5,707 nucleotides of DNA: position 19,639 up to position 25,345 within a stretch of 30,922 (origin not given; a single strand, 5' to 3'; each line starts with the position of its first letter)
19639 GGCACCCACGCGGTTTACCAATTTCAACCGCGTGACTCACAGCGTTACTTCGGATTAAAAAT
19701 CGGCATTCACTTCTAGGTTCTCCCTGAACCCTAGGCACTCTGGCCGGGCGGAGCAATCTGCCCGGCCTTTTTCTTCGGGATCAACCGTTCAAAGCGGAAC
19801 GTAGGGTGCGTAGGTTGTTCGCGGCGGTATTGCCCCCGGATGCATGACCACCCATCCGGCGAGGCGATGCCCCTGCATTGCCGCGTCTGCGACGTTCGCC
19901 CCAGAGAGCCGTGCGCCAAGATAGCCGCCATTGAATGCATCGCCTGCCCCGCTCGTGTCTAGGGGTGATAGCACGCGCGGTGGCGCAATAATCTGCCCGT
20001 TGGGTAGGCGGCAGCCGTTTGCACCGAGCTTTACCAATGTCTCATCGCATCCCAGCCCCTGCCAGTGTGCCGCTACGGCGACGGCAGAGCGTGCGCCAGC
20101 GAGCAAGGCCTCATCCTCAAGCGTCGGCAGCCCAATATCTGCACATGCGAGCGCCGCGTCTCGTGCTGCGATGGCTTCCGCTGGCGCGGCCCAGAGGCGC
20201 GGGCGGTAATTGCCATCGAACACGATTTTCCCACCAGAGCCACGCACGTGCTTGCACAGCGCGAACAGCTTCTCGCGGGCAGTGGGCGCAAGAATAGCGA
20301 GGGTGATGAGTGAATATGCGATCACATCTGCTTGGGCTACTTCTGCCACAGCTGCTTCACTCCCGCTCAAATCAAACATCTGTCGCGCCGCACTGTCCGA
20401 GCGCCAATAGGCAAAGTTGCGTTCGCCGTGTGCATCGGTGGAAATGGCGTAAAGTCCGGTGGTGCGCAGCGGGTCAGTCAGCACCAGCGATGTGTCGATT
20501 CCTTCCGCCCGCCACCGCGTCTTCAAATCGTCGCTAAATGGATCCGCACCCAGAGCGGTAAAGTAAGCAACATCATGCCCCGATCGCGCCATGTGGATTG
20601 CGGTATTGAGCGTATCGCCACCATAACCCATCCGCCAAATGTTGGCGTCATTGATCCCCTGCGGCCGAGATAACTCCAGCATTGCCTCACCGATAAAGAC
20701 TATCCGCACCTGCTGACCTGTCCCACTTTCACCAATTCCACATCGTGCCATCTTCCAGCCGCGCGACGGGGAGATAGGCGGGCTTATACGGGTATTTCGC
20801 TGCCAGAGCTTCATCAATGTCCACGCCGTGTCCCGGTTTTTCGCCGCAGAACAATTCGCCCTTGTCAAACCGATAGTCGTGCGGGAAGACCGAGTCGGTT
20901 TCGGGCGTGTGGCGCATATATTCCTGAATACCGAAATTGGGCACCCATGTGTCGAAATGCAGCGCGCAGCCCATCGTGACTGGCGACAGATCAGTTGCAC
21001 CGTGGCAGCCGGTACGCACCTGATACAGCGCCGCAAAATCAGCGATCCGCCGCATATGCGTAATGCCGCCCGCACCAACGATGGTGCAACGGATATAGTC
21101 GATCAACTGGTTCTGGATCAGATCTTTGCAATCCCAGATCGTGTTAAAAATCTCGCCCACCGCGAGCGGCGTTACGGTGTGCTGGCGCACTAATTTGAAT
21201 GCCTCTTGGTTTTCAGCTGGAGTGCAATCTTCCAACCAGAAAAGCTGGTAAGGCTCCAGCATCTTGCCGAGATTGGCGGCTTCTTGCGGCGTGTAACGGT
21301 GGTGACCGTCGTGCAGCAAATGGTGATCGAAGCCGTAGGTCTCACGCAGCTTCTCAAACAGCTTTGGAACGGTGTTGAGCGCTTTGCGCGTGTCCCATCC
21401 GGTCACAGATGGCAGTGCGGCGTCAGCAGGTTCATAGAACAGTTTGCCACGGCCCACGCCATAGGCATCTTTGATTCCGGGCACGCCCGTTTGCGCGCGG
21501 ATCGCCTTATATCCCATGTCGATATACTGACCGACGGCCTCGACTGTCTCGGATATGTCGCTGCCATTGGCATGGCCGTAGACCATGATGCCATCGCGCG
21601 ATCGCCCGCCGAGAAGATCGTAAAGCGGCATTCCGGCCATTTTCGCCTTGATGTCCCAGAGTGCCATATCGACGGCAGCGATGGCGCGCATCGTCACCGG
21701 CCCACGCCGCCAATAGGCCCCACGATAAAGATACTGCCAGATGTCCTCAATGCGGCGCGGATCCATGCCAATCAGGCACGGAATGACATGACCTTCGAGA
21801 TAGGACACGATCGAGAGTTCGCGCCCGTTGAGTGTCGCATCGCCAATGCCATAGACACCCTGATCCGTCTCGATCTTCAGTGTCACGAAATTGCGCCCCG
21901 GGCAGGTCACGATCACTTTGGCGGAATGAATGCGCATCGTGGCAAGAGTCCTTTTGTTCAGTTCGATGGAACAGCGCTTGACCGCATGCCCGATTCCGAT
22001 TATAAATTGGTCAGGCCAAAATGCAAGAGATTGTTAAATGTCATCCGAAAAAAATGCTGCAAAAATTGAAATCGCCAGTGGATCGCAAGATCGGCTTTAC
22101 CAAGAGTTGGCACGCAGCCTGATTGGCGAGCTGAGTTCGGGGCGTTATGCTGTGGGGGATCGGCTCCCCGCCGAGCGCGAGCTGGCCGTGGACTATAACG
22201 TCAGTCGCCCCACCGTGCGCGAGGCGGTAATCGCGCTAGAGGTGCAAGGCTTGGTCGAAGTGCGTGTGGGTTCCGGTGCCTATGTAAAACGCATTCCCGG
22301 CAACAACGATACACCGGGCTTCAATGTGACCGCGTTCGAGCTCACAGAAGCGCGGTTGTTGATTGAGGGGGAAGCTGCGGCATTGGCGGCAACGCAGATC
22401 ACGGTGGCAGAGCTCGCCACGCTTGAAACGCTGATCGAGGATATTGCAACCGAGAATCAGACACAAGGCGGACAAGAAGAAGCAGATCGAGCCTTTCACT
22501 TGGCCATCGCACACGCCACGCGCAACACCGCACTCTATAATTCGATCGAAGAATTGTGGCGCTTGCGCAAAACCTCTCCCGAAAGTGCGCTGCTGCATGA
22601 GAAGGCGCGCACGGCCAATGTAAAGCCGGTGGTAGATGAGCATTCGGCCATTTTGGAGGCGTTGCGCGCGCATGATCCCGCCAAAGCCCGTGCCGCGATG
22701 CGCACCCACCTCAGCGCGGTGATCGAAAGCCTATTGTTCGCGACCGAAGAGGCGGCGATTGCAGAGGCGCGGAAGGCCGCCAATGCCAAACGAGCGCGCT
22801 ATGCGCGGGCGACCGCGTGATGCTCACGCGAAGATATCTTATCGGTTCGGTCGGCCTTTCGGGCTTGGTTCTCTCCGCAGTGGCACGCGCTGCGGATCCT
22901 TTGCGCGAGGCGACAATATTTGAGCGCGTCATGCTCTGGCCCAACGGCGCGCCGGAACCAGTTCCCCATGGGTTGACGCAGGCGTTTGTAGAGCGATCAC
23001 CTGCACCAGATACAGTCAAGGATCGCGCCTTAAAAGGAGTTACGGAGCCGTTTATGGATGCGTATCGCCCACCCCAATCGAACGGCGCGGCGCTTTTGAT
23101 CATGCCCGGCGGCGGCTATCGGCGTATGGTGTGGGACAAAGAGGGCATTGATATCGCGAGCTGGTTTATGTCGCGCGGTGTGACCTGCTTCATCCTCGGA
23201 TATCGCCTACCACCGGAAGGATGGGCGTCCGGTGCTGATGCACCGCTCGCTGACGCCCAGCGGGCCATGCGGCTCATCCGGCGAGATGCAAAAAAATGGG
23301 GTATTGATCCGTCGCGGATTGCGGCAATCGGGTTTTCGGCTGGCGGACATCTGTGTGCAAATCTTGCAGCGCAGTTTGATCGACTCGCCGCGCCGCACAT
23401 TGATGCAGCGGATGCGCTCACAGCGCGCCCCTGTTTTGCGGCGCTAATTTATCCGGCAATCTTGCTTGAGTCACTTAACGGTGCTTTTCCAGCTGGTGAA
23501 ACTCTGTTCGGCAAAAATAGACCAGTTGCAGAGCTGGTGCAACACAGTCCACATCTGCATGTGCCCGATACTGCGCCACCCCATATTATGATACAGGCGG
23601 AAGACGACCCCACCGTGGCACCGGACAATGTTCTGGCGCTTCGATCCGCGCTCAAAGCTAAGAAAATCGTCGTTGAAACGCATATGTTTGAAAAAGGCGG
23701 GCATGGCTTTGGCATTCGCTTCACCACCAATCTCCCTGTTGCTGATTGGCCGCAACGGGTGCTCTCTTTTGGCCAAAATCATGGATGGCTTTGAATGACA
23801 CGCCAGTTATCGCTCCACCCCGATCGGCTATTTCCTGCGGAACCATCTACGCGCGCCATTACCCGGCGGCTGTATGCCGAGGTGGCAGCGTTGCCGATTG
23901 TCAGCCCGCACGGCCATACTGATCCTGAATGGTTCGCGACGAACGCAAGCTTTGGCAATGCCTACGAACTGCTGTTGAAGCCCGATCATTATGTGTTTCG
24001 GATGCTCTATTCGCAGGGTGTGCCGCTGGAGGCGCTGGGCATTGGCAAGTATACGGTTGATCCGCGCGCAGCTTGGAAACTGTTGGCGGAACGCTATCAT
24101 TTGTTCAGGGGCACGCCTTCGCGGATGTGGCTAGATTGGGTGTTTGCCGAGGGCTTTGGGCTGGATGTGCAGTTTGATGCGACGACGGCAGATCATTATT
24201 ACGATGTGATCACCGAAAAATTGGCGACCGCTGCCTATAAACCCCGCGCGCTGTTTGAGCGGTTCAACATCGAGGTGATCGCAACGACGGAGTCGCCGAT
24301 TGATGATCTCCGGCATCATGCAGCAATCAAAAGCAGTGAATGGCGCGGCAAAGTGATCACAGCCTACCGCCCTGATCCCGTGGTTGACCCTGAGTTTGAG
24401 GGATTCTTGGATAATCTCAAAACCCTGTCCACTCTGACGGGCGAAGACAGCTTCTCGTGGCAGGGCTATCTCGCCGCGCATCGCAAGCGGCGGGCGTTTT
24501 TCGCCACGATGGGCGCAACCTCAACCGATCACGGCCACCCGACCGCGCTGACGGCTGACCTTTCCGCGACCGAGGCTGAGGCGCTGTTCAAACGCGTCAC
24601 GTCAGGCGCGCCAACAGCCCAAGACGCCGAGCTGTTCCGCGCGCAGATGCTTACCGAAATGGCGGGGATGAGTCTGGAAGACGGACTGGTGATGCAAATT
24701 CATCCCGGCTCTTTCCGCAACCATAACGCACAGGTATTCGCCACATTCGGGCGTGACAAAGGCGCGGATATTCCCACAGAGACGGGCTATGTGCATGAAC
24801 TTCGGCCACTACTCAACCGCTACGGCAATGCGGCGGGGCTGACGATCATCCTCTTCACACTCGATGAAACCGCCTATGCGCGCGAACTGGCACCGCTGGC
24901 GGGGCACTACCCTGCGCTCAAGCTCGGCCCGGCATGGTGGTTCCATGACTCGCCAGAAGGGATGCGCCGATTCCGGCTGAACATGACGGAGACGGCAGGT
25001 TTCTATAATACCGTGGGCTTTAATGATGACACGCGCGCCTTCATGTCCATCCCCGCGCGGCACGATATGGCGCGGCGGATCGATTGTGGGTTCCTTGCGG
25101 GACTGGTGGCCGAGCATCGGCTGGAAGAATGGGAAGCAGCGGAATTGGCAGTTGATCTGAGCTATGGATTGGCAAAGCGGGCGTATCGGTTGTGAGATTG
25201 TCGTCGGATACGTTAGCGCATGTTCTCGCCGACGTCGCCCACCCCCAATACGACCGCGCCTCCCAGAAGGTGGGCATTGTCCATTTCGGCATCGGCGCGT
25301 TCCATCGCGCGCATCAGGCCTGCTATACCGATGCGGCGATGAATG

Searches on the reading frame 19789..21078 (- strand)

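Call 3: search_protein_families(library=pfam, proteins=[window:19789-21078:-])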
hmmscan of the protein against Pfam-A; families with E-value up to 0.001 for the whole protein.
window:19789-21078:- (429 aa): 1 family
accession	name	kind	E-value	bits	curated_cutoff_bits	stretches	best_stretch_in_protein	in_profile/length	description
PF00294.29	PfkB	-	8.5e-49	166.9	25.8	1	125-419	3-298/302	pfkB family carbohydrate kinase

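Call 4: search_protein_families(library=ncbifam, proteins=[window:19789-21078:-])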
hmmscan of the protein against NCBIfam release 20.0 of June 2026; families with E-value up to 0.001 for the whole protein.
window:19789-21078:- (429 aa): 16 families
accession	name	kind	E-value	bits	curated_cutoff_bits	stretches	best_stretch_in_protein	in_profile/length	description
NF052444.1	DhDoxglucKinKdgK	equivalog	6.6e-84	281.9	400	1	125-421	2-300/303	2-dehydro-3-deoxygluconokinase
TIGR04382.1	myo_inos_iolC_N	equivalog_domain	1.4e-29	103.4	300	1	141-415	22-294/309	5-dehydro-2-deoxygluconokinase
NF006957.1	PRK09434.1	equivalog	6.5e-25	88.2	450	1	128-390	6-260/302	fructokinase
NF041332.1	KDG_KDGal_kin_Halo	equivalog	1.3e-23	83.9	440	1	126-402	4-283/320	bifunctional 2-dehydro-3-deoxygluconokinase/2-dehydro-3-deoxygalactonokinase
NF040938.1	KDG_KDGal_kin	equivalog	1.7e-22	79.9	400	1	127-412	2-285/305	bifunctional 2-dehydro-3-deoxygluconokinase/2-dehydro-3-deoxygalactonokinase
NF049991.1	TagKinase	equivalog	5.2e-22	78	420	1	163-401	51-286/321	tagatose kinase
TIGR02152.1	D_ribokin_bact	equivalog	9e-19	67.9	299.65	1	148-416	30-286/298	ribokinase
NF008353.0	PRK11142.1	equivalog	2.8e-17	63.2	341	1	144-417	30-290/307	ribokinase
NF041633.1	trifunc_aldol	exception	1.3e-13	50.3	700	1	120-303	238-419/580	KHG/KDPG aldolase/sugar kinase fusion protein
NF007321.0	PRK09813.1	equivalog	8.9e-11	41.7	247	1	153-415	24-259/261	fructoselysine 6-kinase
NF047869.1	myo_kin_aldol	exception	2e-10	39.7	600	1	142-414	28-315/586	bifunctional 5-dehydro-2-deoxygluconokinase/5-dehydro-2-deoxyphosphogluconate aldolase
TIGR03828.1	pfkB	equivalog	4.5e-06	25.9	292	1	328-417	197-289/305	1-phosphofructokinase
TIGR03168.1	1-PFK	subfamily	5.4e-06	25.5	216.4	1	329-417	198-289/305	hexose kinase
NF053626.1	RibKinHalex1628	equivalog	2e-05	24.2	330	1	348-400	206-261/293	ATP-dependent ribose-1-phosphate kinase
NF041134.1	R1P_kin_Thcocales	equivalog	6.7e-05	22.4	500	0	373-416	225-268/291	ADP-dependent ribose-1-phosphate kinase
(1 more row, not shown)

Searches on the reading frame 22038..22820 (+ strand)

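Call 3: search_protein_families(library=pfam, proteins=[window:22038-22820:+])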
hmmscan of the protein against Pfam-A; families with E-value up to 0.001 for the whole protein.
window:22038-22820:+ (260 aa): 2 families
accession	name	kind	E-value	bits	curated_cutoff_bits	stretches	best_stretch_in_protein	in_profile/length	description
PF07729.17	FCD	-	5.1e-25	88.7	24.3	1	101-226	1-124/125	FCD domain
PF00392.27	GntR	-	2e-20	72.6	27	1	20-83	1-64/64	Bacterial regulatory proteins, gntR family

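Call 4: search_protein_families(library=ncbifam, proteins=[window:22038-22820:+])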
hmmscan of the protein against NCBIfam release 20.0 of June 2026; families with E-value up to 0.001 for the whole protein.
window:22038-22820:+ (260 aa): 28 families (the best 25 are shown)
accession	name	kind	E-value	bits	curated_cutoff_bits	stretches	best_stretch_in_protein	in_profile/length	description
NF008571.0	PRK11523.1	equivalog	1.2e-46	159.2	396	1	17-236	6-229/258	transcriptional regulator ExuR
NF007588.0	PRK10225.1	equivalog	1.1e-33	116.6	442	1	15-233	5-232/257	Uxu operon transcriptional regulator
NF007741.0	PRK10421.1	equivalog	3.8e-27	95.3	311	1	20-242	8-243/262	transcriptional regulator LldR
NF003011.0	PRK03837.1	subfamily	5.6e-27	94.9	260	2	18-85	12-79/241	transcriptional regulator NanR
NF007001.0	PRK09464.1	equivalog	9.7e-25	87.6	330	1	33-241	24-241/254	pyruvate dehydrogenase complex transcriptional repressor PdhR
NF007442.0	PRK09990.1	equivalog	5.6e-21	75.1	301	1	34-234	25-237/256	transcriptional regulator GlcC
TIGR03338.1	phnR_burk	equivalog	1.6e-16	60.6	271.5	1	32-227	24-208/212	phosphonate utilization associated transcriptional regulator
TIGR02325.1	C_P_lyase_phnF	equivalog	1.6e-15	57.3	156.8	1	16-84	5-73/238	phosphonate metabolism transcriptional regulator PhnF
NF052290.2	MocR_like_YczR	exception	5.4e-15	55.1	487.4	1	10-145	10-142/458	MocR-like transcription factor YczR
NF008504.0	PRK11414.1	equivalog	6.1e-13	49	225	1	25-223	17-206/221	GntR family transcriptional regulator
NF052282.1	PLP_TF_PdxR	equivalog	2e-12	46.9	320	1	20-96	2-77/448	MocR-like pyridoxine biosynthesis transcription factor PdxR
NF052286.1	ecto_TF_EhuR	exception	2.6e-12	46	480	1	17-92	9-84/458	MocR-like ectoine utilization transcription factor EhuR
TIGR02018.2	his_ut_repres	equivalog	3.7e-12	46.1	220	1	21-89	1-69/226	histidine utilization transcriptional repressor HutC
NF008491.0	PRK11402.1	subfamily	6.3e-11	42.2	269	1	14-85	6-77/243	GntR family transcriptional regulator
TIGR02404.1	trehalos_R_Bsub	equivalog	7e-11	42.2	211.95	1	21-115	2-95/233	trehalose operon repressor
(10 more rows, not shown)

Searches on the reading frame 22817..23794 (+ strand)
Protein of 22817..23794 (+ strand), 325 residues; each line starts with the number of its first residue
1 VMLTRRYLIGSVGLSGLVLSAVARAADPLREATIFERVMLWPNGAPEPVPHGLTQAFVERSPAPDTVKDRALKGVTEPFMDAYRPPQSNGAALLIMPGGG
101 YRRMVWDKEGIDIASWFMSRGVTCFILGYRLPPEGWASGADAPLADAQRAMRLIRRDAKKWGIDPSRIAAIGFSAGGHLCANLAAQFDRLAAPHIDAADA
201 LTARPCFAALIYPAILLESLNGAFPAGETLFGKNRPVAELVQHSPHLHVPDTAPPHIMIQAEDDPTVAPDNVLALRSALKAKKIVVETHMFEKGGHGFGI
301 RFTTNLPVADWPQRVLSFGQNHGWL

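Call 3: search_protein_families(library=pfam, proteins=[window:22817-23794:+])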
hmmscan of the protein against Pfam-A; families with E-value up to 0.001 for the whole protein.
window:22817-23794:+ (325 aa): 6 families
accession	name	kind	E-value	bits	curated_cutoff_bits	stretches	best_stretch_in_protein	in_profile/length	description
PF20434.5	BD-FAE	-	4.2e-15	56.3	26.8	1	80-184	1-107/215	BD-FAE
PF07859.19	Abhydrolase_3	-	3e-12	47.2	25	1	121-298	29-208/210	alpha/beta hydrolase fold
PF00326.27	Peptidase_S9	-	3e-08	33.9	22.6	1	162-299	60-190/213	Prolyl oligopeptidase family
PF01738.24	DLH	-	6.4e-07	29.6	21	0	243-298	133-188/217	Dienelactone hydrolase family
PF12697.13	Abhydrolase_6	-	7e-05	24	26.3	1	94-296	2-204/217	Alpha/beta hydrolase family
PF00561.26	Abhydrolase_1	-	0.00087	19.5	25.8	0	166-188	69-91/245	alpha/beta hydrolase fold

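Call 4: search_protein_families(library=ncbifam, proteins=[window:22817-23794:+])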
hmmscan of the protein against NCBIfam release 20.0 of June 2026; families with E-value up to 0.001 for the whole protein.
window:22817-23794:+ (325 aa): 10 families
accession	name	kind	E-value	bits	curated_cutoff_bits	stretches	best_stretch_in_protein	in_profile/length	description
NF041902.1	pecacetest_PaeX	equivalog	7.6e-81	271.6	550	1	39-316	24-301/318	pectin acetylesterase PaeX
NF042968.1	AcxylEst_AxeA1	equivalog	9.3e-38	129.7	700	1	80-302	38-248/459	acetylxylan esterase AxeA1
NF052620.1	AryltfaseLP1002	equivalog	1.6e-28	99.8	300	1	86-300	28-235/265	lp_1002 family arylesterase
NF058653.1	LipP1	equivalog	7.6e-09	34.8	350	1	65-195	44-173/300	LipP1 family hormone-sensitive lipase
NF033149.0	CHL_hydrolase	equivalog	2.7e-07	29.8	500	1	121-187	106-169/310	chloramphenicol hydrolase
NF052354.1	EstLipQMycob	equivalog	3.5e-07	29.2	700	1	86-281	157-358/418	esterase LipQ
NF050058.1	e_dPHAscl_type1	hypoth_equivalog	1.8e-06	27.6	150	1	146-279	84-204/276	extracellular catalytic domain type 1 short-chain-length polyhydroxyalkanoate depolymerase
NF058651.1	GESAG_HSLs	subfamily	0.00012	21.2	430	1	90-188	67-158/296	GESAG motif subfamily hormone-sensitive lipase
NF058649.1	GTSAG_HSLs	subfamily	0.00013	21.5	380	1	66-193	66-184/312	GTSAG motif subfamily hormone-sensitive lipase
NF058665.1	HaHSL_fam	equivalog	0.00041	19.8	320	1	86-190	56-151/260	hormone-sensitive lipase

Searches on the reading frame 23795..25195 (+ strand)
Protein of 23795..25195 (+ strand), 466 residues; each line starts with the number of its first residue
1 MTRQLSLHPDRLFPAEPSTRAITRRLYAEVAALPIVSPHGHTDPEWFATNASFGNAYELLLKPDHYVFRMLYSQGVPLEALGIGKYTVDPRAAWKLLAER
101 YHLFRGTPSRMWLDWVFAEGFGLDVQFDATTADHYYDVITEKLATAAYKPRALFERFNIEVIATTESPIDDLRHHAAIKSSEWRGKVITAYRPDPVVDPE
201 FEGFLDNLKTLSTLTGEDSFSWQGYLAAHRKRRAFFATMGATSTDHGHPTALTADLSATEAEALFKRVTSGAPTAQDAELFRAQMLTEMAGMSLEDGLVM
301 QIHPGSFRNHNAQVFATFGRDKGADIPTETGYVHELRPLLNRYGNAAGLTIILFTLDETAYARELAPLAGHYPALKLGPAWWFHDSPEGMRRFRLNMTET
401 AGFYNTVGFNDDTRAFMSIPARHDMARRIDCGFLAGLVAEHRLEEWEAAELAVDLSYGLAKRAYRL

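Call 3: search_protein_families(library=pfam, proteins=[window:23795-25195:+])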
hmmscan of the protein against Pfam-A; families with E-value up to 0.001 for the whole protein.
window:23795-25195:+ (466 aa): 1 family
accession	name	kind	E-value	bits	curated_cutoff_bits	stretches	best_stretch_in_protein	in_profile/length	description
PF02614.20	UxaC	-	5.8e-75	253.3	25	1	22-461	15-461/464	Glucuronate isomerase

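Call 4: search_protein_families(library=ncbifam, proteins=[window:23795-25195:+])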
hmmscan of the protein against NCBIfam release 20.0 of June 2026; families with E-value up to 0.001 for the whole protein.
window:23795-25195:+ (466 aa): 1 family
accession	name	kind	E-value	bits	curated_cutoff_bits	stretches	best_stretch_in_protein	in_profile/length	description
NF002794.0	PRK02925.1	equivalog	3.2e-172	573.6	387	1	6-466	4-459/459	glucuronate isomerase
